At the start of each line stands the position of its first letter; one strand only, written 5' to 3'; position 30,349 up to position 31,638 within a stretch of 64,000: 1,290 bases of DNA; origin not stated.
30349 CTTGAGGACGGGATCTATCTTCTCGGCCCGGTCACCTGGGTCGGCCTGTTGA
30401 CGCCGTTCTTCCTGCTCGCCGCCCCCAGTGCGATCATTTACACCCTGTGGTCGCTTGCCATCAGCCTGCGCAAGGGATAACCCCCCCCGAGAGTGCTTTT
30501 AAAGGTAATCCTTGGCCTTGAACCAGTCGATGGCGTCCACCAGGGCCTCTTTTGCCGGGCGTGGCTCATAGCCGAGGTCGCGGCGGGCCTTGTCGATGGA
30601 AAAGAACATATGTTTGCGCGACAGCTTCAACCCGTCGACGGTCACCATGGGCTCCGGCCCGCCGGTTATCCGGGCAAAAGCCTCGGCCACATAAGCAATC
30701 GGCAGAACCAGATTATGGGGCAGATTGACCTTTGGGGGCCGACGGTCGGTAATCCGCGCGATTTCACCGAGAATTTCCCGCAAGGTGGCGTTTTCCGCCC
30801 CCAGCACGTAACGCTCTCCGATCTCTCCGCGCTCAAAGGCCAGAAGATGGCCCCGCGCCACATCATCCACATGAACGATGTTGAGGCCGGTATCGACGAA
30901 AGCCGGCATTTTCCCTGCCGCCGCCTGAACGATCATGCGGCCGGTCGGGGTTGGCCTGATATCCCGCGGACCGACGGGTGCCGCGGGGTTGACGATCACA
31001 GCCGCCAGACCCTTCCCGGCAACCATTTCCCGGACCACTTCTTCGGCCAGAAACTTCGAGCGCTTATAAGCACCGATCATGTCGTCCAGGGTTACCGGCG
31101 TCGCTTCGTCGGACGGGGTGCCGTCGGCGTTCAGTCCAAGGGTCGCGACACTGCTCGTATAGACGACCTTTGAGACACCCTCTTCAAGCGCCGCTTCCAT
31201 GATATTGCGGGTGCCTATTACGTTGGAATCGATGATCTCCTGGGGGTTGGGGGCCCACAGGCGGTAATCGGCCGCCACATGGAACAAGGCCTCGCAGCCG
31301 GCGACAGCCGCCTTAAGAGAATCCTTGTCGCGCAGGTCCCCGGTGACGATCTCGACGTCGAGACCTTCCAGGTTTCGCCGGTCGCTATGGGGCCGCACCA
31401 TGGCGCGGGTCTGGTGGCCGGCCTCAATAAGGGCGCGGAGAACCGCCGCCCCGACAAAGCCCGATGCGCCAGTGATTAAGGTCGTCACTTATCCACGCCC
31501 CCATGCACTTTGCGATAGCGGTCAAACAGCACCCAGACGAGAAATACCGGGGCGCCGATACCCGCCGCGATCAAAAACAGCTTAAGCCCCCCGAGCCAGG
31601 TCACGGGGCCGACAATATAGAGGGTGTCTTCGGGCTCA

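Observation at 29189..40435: Aminoethylphosphonate synthesis module plus three CDP-alcohol phosphotransferases embedded in the hopanoid cluster: candidate phosphonate-headgroup lipid or hopanoid pathway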

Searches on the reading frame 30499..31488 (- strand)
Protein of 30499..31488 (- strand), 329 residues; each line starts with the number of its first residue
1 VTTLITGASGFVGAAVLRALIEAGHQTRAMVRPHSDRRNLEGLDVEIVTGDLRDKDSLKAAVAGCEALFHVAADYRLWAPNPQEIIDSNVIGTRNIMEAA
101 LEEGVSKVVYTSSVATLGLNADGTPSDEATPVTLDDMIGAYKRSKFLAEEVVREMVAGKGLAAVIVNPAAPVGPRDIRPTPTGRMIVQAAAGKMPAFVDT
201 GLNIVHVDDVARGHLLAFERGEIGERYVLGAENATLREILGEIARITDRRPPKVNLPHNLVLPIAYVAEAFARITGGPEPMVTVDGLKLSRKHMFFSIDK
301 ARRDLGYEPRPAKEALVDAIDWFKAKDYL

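Call 3: search_protein_families(library=pfam, proteins=[window:30499-31488:-], max_evalue=0.01)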
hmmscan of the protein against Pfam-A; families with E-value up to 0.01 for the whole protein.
window:30499-31488:- (329 aa): 10 families
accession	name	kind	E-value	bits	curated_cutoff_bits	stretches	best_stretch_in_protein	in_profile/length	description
PF01370.27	Epimerase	-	4.2e-40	138.1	20.9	1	4-230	2-240/240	NAD dependent epimerase/dehydratase family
PF01073.25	3Beta_HSD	-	1.9e-26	93.2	22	1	4-218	1-229/280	3-beta hydroxysteroid dehydrogenase/isomerase family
PF13460.12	NAD_binding_10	-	8e-22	78.4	27.2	1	7-170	1-145/184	NAD(P)H-binding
PF16363.11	GDP_Man_Dehyd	-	8.9e-20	71.8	27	1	4-242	1-261/332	GDP-mannose 4,6 dehydratase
PF07993.18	NAD_binding_4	-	1.5e-17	64.1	20.1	1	5-211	1-255/258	Male sterility protein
PF05368.20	NmrA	-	5.4e-16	59.5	27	1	3-113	5-107/298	NmrA-like family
PF02719.21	Polysacc_synt_2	-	4e-11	43.1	20.2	1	4-113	2-128/293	Polysaccharide biosynthesis protein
PF04321.23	RmlD_sub_bind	-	1.3e-06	28.2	27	1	1-156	1-140/287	RmlD substrate binding domain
PF08659.16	KR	-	0.00047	20.6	22.6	0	2-117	2-140/180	KR domain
PF00106.31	adh_short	-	0.0017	18.3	26.6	1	3-67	3-73/195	short chain dehydrogenase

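Call 4: search_protein_families(library=ncbifam, proteins=[window:30499-31488:-], max_evalue=0.001)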
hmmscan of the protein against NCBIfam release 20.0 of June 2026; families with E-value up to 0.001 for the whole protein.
window:30499-31488:- (329 aa): 32 families (the best 25 are shown)
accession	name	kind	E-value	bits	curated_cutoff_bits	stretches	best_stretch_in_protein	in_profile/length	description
TIGR03466.1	HpnA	hypoth_equivalog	8e-153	508.1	367.65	1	1-329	1-327/327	hopanoid-associated sugar epimerase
NF052578.1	StrlDmthSdmBMthl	equivalog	1.3e-75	255.2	600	1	1-328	1-327/328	sterol demethylase protein SdmB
NF042422.1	oxyalk_red_OleD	equivalog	1.3e-39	136.5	580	1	1-311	1-315/329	2-alkyl-3-oxoalkanoate reductase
NF042423.1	oxyalk_red_Shew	equivalog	4.7e-36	124.5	580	1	3-309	11-320/331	2-alkyl-3-oxoalkanoate reductase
TIGR04180.1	EDH_00030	hypoth_equivalog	7.4e-24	84.3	475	1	4-194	2-198/297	NAD-dependent 4,6-dehydratase LegB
NF041293.1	G6PDh_Azf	equivalog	8.8e-21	74.4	400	1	3-118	5-120/252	NAD-dependent glucose-6-phosphate dehydrogenase Azf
TIGR01179.1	galE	equivalog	3.6e-18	65.5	262.3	1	4-247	3-275/332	UDP-glucose 4-epimerase GalE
TIGR01181.1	dTDP_gluc_dehyt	equivalog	6.1e-18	65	365.1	1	3-325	2-313/321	dTDP-glucose 4,6-dehydratase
NF058621.1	DiazavRedAvaA7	equivalog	6.8e-16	58.8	400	1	1-260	1-260/304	3-diazoavenalumate denitrifying reductase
TIGR01746.1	Thioester-redct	subfamily_domain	5.3e-15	55.5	213.35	1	2-169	1-193/371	thioester reductase domain-containing protein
NF005539.0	PRK07201.1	equivalog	2.5e-13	49.7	549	1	1-173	1-179/657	SDR family oxidoreductase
NF004520.0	PRK05865.1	equivalog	3e-13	48.6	1509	1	2-240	2-195/854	sugar epimerase family protein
TIGR02197.1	heptose_epim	equivalog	1.5e-12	47.3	274.6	1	4-156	2-153/316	ADP-glyceromanno-heptose 6-epimerase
TIGR03589.1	PseB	equivalog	1.5e-11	43.9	407.75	1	2-112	6-124/324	UDP-N-acetylglucosamine 4,6-dehydratase (inverting)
TIGR04130.1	FnlA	equivalog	4.4e-11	42.3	730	1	3-123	7-135/337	UDP-N-acetylglucosamine 4,6-dehydratase/5-epimerase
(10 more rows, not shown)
